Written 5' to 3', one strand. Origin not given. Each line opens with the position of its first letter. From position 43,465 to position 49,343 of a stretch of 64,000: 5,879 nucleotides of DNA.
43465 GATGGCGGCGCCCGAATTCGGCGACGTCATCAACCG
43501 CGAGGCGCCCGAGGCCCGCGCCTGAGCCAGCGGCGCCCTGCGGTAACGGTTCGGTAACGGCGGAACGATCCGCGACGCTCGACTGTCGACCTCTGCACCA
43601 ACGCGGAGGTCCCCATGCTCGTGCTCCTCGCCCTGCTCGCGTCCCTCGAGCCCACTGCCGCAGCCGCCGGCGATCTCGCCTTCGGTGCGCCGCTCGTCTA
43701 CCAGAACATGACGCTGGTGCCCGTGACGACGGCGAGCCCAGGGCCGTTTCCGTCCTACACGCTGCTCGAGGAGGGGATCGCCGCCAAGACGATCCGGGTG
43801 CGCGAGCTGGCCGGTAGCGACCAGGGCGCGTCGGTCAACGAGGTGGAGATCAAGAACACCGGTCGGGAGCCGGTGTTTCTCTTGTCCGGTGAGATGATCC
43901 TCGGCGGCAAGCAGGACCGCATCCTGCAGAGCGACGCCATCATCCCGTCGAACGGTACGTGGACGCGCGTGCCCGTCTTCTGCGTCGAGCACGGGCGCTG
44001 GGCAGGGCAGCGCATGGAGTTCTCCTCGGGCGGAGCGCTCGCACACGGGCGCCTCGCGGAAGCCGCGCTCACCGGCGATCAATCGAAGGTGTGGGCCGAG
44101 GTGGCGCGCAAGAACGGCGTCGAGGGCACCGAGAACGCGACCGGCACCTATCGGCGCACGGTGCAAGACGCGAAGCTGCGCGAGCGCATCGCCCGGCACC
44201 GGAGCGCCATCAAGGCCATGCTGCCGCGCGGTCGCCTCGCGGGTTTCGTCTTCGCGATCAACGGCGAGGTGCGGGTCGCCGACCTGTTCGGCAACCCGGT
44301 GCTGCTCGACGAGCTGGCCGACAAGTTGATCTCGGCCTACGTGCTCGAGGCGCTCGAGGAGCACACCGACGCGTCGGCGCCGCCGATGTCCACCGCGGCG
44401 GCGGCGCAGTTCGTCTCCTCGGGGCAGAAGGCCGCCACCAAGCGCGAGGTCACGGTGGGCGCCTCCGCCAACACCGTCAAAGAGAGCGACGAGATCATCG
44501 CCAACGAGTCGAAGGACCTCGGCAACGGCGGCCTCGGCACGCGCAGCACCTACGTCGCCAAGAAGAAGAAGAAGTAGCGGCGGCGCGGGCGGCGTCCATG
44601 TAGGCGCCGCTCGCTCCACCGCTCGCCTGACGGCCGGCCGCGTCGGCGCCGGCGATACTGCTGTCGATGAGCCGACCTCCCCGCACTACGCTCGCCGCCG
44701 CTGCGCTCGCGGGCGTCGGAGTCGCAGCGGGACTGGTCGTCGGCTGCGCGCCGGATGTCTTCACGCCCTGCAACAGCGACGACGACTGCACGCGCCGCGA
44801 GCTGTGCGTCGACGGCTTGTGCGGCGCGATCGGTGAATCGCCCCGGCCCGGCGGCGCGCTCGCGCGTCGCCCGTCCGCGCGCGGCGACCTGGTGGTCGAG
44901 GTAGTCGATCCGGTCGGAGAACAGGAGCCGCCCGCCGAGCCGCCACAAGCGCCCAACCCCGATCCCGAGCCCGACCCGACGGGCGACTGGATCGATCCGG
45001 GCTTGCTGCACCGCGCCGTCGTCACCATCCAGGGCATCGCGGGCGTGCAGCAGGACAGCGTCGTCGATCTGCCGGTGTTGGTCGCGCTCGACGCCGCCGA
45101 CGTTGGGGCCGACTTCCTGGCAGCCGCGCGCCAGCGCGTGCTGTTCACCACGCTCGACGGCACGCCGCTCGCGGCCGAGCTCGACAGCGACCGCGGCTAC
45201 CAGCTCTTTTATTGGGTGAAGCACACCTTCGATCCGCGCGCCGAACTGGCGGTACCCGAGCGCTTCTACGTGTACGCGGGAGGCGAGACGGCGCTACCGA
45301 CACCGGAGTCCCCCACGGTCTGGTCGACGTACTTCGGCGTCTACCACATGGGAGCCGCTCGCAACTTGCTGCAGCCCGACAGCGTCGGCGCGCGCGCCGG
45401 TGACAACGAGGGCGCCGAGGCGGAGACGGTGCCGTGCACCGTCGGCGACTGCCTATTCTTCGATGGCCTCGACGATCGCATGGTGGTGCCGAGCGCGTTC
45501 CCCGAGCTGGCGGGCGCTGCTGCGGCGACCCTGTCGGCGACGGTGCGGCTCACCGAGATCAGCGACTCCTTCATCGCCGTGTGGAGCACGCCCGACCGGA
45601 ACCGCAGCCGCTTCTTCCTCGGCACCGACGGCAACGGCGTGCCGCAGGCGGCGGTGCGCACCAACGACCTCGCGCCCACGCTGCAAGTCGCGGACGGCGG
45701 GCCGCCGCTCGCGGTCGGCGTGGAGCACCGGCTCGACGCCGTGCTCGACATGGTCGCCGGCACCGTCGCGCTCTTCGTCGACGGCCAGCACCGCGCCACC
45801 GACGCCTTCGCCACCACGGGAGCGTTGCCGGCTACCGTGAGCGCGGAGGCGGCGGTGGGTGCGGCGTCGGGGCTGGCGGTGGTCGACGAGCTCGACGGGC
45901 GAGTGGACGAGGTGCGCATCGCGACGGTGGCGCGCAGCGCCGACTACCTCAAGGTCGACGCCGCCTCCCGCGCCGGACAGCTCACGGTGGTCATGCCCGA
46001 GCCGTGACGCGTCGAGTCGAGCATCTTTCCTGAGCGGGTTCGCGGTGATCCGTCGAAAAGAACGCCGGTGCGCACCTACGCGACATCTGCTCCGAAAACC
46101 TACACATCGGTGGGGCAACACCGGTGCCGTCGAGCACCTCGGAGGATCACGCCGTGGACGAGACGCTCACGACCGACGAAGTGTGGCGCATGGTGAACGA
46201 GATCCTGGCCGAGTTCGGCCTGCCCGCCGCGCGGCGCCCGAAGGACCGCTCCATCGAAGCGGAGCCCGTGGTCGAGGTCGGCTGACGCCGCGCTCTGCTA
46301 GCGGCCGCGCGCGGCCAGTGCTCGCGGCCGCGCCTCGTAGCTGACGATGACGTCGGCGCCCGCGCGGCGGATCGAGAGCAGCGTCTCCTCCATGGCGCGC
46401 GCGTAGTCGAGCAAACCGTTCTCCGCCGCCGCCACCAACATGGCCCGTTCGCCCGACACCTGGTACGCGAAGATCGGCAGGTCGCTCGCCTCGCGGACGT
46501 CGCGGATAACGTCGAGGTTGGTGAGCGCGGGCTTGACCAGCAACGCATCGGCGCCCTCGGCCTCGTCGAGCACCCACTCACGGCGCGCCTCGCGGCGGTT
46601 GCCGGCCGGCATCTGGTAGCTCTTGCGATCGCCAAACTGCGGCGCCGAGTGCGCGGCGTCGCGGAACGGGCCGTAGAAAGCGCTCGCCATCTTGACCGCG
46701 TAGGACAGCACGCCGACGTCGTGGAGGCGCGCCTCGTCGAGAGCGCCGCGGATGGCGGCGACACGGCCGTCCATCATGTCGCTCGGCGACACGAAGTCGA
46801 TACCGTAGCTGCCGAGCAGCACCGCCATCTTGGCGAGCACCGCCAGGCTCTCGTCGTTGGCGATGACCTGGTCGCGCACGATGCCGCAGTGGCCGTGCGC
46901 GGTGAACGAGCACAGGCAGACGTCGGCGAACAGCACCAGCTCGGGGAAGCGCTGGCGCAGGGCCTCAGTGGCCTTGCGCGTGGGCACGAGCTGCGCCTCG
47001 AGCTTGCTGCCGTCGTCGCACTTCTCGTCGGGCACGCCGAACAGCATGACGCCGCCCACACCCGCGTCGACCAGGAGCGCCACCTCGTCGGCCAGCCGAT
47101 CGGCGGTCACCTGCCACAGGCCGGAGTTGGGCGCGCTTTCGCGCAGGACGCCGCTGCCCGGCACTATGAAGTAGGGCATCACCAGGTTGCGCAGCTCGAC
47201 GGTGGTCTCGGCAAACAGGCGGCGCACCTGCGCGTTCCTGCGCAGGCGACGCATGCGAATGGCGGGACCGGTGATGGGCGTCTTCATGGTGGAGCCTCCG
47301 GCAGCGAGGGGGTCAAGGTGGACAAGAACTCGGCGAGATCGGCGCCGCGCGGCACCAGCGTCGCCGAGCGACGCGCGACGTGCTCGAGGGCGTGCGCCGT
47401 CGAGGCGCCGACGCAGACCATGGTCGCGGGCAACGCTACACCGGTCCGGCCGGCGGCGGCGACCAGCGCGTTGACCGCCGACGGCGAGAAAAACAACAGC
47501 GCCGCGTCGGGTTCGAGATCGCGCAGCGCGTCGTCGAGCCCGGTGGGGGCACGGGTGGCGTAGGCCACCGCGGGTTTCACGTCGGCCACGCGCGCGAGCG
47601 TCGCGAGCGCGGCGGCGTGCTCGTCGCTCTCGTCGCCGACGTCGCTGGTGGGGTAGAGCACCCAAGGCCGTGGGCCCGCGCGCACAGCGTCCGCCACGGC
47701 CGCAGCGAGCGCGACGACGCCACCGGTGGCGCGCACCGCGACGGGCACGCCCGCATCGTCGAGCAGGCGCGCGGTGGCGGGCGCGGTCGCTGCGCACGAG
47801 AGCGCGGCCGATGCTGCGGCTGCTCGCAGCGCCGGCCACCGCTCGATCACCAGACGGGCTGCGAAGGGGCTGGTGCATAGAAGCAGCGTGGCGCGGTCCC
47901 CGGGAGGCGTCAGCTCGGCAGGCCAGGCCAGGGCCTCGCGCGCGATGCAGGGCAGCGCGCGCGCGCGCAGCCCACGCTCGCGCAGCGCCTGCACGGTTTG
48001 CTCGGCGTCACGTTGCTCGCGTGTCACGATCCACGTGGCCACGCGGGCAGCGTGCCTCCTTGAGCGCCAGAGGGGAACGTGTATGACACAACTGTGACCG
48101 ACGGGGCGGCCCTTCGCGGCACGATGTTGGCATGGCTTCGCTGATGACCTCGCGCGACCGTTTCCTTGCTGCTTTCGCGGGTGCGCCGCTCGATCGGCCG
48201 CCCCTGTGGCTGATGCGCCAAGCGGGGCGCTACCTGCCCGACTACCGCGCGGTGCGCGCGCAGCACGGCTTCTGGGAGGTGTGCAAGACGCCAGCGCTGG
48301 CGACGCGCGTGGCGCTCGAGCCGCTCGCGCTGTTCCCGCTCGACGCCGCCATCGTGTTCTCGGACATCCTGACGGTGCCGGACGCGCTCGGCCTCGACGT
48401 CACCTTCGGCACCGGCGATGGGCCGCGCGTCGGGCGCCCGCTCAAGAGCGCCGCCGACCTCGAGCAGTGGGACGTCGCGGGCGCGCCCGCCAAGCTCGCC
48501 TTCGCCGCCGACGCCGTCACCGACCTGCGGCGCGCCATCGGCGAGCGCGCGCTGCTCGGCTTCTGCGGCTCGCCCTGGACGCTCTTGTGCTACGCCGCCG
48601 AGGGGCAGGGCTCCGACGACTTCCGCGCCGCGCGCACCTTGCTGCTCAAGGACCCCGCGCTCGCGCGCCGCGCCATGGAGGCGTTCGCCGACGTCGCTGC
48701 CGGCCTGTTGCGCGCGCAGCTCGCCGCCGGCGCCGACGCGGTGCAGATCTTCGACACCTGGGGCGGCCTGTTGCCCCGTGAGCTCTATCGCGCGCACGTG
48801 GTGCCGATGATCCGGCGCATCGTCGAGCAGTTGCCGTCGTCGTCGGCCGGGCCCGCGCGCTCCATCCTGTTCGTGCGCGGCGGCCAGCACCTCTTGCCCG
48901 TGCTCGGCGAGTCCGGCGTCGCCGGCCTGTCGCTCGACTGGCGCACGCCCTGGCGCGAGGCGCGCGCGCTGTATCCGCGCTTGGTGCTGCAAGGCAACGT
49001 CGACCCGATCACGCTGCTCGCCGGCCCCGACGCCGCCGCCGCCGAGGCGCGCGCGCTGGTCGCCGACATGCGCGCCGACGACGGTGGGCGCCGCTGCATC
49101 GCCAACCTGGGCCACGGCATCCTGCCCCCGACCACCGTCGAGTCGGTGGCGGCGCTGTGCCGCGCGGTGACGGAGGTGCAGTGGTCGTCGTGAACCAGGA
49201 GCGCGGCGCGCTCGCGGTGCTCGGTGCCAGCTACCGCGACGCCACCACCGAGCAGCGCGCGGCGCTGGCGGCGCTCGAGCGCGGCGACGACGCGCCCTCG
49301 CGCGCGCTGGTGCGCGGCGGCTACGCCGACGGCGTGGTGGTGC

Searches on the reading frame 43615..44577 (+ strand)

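Call 11: search_protein_families(library=pfam, proteins=[window:43615-44577:+], max_evalue=0.01)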
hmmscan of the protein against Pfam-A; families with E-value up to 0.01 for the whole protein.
window:43615-44577:+ (320 aa): 1 family
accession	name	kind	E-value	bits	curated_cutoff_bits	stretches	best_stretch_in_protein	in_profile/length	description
PF20208.3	ARPP-1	-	2.4e-64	218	27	1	21-295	2-281/297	ARG and Rhodanese-Phosphatase-superfamily-associated Protein domain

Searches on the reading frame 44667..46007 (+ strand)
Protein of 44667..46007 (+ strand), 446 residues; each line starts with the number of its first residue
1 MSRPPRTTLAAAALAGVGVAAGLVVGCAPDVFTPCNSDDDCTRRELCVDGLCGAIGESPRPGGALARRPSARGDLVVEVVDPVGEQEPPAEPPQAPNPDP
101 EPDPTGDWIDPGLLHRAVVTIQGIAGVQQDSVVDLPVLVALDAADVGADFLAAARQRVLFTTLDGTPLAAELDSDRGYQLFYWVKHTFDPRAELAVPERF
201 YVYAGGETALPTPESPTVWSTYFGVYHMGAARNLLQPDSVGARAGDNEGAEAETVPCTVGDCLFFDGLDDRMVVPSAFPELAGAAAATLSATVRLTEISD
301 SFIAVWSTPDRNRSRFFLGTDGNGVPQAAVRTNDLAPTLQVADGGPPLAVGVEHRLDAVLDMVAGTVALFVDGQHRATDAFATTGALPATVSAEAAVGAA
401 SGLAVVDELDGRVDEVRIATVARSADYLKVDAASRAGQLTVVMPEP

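Call 11: search_protein_families(library=pfam, proteins=[window:44667-46007:+], max_evalue=0.01)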
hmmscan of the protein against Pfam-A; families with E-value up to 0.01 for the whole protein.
window:44667-46007:+ (446 aa): 1 family
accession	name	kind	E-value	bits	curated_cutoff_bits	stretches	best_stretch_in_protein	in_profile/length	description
PF13385.13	Laminin_G_3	-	1.1e-11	45.5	27.6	1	272-426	7-148/151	Concanavalin A-like lectin/glucanases superfamily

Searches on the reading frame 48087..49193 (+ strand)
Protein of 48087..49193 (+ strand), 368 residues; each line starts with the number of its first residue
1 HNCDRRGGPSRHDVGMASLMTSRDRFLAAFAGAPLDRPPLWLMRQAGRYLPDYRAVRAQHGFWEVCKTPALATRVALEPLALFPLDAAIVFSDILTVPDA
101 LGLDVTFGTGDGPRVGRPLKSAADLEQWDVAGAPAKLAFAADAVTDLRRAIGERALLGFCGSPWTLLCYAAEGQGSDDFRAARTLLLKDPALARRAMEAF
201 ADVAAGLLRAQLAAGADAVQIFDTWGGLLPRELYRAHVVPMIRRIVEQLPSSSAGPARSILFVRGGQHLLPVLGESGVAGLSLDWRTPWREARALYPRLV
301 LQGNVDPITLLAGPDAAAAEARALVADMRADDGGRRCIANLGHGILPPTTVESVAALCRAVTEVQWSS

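Call 11: search_protein_families(library=pfam, proteins=[window:48087-49193:+], max_evalue=0.01)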
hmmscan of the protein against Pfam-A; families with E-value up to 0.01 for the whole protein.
window:48087-49193:+ (368 aa): 1 family
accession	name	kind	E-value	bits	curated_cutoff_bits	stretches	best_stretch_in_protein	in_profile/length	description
PF01208.23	URO-D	-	2.6e-106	356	23.9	1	21-363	1-345/346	Uroporphyrinogen decarboxylase (URO-D)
